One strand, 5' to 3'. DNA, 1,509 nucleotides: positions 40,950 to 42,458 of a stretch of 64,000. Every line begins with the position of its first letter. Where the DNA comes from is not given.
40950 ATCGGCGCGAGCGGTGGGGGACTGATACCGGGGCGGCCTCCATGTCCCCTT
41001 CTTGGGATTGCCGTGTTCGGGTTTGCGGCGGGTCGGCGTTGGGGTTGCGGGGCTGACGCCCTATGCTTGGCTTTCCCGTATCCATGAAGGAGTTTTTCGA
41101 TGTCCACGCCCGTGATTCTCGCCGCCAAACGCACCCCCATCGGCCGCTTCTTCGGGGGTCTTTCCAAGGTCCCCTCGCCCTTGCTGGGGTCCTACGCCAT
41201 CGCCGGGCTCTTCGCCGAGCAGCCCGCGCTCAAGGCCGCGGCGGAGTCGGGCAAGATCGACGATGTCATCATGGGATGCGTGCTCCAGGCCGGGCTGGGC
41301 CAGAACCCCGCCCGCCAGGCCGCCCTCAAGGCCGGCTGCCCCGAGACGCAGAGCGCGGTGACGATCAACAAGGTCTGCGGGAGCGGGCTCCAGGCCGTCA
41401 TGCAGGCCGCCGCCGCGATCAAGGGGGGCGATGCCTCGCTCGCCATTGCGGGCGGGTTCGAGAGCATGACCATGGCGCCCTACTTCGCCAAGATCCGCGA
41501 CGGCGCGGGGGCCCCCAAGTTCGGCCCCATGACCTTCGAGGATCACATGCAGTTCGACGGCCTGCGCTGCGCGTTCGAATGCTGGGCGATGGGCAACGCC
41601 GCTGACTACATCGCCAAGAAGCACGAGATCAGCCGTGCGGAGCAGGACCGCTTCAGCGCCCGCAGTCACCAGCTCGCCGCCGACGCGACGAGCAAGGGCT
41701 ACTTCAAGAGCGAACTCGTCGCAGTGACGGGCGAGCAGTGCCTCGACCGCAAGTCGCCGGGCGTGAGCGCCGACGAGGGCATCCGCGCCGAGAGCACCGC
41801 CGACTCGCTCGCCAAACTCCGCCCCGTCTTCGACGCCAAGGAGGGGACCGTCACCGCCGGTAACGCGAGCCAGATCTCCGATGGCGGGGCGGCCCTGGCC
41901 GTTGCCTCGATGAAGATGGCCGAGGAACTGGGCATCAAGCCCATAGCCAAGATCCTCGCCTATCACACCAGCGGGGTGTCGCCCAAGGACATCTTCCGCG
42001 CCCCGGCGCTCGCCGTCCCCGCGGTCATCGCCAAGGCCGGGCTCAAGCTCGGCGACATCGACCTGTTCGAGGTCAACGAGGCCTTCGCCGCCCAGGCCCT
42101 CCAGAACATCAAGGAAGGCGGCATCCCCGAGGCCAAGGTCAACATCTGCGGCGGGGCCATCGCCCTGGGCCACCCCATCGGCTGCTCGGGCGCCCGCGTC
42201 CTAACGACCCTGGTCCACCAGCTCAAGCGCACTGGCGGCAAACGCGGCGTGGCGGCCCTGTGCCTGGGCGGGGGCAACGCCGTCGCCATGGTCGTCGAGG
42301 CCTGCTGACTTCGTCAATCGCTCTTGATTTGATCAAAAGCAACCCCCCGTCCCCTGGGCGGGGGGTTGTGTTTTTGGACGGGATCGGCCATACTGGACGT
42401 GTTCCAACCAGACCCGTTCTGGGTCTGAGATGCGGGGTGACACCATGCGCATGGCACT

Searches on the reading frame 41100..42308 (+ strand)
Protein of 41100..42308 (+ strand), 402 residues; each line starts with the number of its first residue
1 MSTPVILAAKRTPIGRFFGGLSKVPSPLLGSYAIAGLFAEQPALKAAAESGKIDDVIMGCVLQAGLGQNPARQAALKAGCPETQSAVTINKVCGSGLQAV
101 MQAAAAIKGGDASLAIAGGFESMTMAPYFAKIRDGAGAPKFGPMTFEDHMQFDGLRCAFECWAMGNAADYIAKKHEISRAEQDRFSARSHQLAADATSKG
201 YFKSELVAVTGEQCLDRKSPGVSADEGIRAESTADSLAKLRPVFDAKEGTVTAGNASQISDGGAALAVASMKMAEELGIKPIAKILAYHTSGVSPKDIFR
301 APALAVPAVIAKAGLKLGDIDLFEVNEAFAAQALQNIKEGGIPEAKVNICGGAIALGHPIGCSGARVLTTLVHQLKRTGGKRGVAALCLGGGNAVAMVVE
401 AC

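Call 33: search_protein_families(library=ncbifam, proteins=[window:41100-42308:+], max_evalue=1e-10)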
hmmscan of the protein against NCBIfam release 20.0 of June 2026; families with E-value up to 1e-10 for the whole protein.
window:41100-42308:+ (402 aa): 33 families (the best 25 are shown)
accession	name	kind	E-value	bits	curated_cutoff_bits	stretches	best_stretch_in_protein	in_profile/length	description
TIGR01930.1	AcCoA-C-Actrans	subfamily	1.1e-127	426.2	240.55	1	6-400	1-385/385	acetyl-CoA C-acyltransferase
NF006086.0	PRK08235.1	equivalog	7.5e-115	384.2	526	1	1-400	1-391/393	acetyl-CoA C-acetyltransferase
NF004206.0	PRK05656.1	subfamily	4.2e-105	352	688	1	3-400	3-391/392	acetyl-CoA C-acetyltransferase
NF006551.0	PRK09050.1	subfamily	8.3e-100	334.7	605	1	5-400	5-399/401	3-oxoadipyl-CoA thiolase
NF006552.0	PRK09051.1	subfamily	8.6e-99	331.4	565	1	5-401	7-394/395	beta-ketothiolase BktB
TIGR02430.1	pcaF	equivalog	8.8e-99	331.2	597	1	6-400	5-398/400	3-oxoadipyl-CoA thiolase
NF005404.0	PRK06954.1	subfamily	6.3e-98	328.4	687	1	5-400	10-395/397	acetyl-CoA C-acetyltransferase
NF005152.0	PRK06633.1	equivalog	1.1e-97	327.1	675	1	6-401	7-391/392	acetyl-CoA C-acetyltransferase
NF042967.1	AcCoAtase_PhaA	equivalog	3.7e-97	326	740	1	4-400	4-394/396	acetyl-CoA acetyltransferase PhaA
NF006510.0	PRK08947.1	equivalog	2.9e-94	316.2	519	1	3-400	3-385/387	acetyl-CoA C-acyltransferase FadA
NF005805.0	PRK07661.1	equivalog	4.9e-92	308.9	633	1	1-400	1-389/391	acetyl-CoA C-acetyltransferase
NF004853.0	PRK06205.1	subfamily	3.9e-91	306.1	551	1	3-401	3-402/404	acetyl-CoA C-acetyltransferase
NF006553.0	PRK09052.1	equivalog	6.4e-91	305.3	567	1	5-401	9-398/399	acetyl-CoA C-acyltransferase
NF042999.1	bketothiol_BktB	equivalog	6.4e-90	302.2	725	1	5-400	6-392/394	beta-ketothiolase BktB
NF004983.0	PRK06366.1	equivalog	1.4e-87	294.2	627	1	5-400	5-385/388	acetyl-CoA C-acetyltransferase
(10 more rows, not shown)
